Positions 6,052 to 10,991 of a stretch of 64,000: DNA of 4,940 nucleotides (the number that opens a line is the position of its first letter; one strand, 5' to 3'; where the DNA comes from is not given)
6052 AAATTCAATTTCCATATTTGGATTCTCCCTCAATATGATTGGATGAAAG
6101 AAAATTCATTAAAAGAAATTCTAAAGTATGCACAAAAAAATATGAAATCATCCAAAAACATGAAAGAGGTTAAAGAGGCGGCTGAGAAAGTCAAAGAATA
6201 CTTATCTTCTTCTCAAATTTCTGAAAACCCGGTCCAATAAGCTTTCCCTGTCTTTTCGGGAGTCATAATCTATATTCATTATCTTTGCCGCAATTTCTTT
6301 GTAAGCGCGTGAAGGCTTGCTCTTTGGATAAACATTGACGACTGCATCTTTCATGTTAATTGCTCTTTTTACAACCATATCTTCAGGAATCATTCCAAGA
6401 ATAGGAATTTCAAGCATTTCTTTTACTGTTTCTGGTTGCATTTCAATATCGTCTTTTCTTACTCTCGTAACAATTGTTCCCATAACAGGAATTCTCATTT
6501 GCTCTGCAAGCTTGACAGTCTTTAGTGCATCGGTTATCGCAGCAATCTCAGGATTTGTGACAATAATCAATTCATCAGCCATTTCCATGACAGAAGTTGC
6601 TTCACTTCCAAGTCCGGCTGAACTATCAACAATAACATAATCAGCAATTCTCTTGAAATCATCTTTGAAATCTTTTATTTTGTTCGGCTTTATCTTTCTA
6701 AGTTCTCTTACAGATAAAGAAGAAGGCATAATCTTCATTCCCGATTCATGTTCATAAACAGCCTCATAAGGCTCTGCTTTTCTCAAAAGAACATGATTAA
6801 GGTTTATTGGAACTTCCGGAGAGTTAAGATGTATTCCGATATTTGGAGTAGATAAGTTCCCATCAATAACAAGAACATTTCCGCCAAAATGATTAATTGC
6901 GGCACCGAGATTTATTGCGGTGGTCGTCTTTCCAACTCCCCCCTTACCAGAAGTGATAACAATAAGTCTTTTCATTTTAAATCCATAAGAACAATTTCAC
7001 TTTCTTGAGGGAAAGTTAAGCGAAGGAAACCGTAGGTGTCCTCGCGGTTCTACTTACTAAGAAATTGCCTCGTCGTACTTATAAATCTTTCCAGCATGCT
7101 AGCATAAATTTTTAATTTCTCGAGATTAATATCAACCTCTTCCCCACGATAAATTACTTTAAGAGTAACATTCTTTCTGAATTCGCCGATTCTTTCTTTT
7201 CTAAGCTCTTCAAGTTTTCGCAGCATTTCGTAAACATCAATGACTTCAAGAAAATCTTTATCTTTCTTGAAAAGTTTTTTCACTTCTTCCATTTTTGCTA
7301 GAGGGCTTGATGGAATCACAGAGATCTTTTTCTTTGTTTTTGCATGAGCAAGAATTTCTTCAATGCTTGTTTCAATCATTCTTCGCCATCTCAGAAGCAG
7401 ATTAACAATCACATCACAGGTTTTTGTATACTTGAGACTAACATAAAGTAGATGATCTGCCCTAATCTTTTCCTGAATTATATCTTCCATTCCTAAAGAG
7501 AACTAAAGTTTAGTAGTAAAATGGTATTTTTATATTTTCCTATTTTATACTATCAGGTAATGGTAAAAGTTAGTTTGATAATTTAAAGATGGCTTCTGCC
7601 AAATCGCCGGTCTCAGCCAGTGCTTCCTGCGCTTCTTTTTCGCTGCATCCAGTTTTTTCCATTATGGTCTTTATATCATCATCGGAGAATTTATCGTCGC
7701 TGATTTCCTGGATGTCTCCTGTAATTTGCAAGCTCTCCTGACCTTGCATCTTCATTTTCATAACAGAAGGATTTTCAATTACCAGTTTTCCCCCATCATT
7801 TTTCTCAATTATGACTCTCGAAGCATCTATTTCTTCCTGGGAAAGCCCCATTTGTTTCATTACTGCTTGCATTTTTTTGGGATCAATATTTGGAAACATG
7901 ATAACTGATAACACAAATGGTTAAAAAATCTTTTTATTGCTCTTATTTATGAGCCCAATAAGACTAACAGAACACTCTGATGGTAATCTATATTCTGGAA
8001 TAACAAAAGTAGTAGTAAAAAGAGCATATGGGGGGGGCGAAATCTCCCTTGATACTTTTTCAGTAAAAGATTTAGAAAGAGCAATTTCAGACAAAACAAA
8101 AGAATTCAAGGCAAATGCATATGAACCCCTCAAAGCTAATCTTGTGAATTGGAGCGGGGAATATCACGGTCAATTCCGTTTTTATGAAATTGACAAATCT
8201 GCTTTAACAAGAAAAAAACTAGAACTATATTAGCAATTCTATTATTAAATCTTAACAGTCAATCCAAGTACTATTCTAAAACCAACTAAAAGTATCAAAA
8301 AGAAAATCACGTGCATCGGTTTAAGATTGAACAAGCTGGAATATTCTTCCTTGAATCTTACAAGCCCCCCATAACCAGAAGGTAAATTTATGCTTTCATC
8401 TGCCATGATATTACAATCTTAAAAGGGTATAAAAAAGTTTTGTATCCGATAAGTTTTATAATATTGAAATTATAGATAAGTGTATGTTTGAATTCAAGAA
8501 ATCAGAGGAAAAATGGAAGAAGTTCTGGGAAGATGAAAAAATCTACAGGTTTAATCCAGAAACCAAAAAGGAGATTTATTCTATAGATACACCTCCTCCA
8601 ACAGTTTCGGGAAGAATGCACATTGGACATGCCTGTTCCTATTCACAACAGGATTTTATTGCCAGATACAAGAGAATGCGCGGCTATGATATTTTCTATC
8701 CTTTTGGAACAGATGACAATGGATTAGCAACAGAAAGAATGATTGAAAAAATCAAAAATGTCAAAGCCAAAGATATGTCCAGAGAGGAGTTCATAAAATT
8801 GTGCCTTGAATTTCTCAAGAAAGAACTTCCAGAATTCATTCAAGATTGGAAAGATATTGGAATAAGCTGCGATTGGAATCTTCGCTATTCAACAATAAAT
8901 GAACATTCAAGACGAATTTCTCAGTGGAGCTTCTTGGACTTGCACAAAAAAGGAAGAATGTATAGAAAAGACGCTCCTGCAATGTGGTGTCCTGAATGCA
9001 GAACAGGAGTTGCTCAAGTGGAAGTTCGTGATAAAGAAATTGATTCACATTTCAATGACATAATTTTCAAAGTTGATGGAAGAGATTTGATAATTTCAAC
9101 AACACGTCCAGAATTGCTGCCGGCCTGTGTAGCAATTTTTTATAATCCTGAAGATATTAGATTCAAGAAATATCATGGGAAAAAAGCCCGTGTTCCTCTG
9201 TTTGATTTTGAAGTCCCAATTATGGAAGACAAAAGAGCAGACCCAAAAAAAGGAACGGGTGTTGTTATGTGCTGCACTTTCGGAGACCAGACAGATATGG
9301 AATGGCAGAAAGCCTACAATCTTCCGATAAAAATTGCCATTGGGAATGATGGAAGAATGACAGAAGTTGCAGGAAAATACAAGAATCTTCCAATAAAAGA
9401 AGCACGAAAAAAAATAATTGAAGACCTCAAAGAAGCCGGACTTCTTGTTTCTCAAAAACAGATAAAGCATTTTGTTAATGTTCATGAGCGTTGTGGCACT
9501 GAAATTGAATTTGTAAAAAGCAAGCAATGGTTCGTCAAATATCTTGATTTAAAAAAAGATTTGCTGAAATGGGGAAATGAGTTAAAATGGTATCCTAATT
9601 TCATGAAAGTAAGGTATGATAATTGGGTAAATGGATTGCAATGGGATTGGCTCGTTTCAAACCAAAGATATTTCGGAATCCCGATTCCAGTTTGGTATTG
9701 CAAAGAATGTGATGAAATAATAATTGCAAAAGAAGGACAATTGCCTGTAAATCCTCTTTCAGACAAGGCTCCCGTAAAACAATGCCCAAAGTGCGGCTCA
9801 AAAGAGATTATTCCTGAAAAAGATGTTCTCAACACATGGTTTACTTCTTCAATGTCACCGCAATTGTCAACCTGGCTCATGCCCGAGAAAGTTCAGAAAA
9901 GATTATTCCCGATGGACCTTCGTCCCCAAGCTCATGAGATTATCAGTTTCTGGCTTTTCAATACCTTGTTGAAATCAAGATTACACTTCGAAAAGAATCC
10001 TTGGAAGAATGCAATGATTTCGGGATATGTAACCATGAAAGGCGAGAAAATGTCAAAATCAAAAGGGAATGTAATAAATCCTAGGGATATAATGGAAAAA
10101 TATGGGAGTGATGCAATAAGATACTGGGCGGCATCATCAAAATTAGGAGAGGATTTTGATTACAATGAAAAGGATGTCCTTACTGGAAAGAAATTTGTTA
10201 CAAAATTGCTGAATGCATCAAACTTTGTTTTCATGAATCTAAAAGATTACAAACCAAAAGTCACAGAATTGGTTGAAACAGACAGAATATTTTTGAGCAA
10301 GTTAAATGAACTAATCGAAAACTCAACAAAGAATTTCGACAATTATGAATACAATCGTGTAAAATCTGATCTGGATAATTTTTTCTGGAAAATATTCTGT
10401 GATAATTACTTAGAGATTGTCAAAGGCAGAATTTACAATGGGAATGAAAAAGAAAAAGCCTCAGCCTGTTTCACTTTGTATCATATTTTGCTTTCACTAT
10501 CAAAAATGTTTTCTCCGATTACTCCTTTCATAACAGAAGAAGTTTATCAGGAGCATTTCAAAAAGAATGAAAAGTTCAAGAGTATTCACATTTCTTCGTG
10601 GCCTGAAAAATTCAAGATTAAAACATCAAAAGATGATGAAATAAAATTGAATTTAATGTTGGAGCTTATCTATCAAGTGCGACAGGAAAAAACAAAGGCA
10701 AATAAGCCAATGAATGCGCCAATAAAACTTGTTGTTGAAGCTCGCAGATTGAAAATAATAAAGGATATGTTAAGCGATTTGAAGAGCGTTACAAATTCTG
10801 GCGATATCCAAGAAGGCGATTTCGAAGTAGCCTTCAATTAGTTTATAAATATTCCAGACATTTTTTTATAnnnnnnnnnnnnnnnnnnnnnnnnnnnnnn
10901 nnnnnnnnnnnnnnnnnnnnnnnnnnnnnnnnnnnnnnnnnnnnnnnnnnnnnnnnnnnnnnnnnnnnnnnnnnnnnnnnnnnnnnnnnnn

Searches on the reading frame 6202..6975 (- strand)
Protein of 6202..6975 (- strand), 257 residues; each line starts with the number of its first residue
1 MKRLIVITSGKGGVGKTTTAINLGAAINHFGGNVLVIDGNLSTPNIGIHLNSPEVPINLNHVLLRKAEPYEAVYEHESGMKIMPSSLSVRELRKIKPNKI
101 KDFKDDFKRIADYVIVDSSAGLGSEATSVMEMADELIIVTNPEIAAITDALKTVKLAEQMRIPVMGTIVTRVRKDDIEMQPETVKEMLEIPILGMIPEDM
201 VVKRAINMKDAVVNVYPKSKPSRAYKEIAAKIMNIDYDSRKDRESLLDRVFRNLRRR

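Call 55: search_protein_families(library=pfam, proteins=[window:6202-6975:-], max_evalue=0.0001)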
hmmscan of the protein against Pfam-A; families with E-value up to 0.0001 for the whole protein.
window:6202-6975:- (257 aa): 7 families
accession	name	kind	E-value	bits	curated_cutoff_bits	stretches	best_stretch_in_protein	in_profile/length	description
PF10609.15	ParA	-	1.2e-21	77.7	27.1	1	2-233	3-246/246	NUBPL iron-transfer P-loop NTPase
PF01656.29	CbiA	-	9.4e-19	68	25.4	1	5-207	1-120/125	CobQ/CobB/MinD/ParA nucleotide binding domain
PF13614.12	AAA_31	-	2.6e-18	67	27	1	3-152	2-162/177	AAA domain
PF00142.24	Fer4_NifH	-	1.1e-12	48.4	25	1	129-235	136-247/271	4Fe-4S iron sulfur cluster binding proteins, NifH/frxC family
PF06564.18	CBP_BcsQ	-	3.6e-09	36.9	21.3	1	5-231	4-232/234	Cellulose biosynthesis protein BcsQ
PF13500.12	AAA_26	-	4.1e-08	33.7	27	1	112-202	100-194/198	AAA domain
PF09140.17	MipZ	-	2.2e-05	24.3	20.7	1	4-141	2-130/262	ATPase MipZ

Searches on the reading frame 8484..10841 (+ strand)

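Call 42: search_protein_families(library=pfam, proteins=[window:8484-10841:+], max_evalue=0.00001)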
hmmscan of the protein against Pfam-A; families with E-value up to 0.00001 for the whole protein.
window:8484-10841:+ (785 aa): 5 families
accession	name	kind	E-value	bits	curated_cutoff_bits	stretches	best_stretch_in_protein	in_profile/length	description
PF00133.28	tRNA-synt_1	-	4.7e-85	286.3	22.7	1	11-558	2-411/414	tRNA synthetases class I (I, L, M and V)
PF08264.19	Anticodon_1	-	3e-35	121.7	25.1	1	600-750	1-147/148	Anticodon-binding domain of tRNA ligase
PF09334.17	tRNA-synt_1g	-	4.5e-28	98.5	20.1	2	34-176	3-130/391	tRNA synthetases class I (M)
PF01406.26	tRNA-synt_1e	-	4.7e-14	52.9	27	1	496-566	227-297/301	tRNA synthetases class I (C) catalytic domain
PF01921.24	tRNA-synt_1f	-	3.1e-06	26.8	27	0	518-565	277-325/360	tRNA synthetases class I (K)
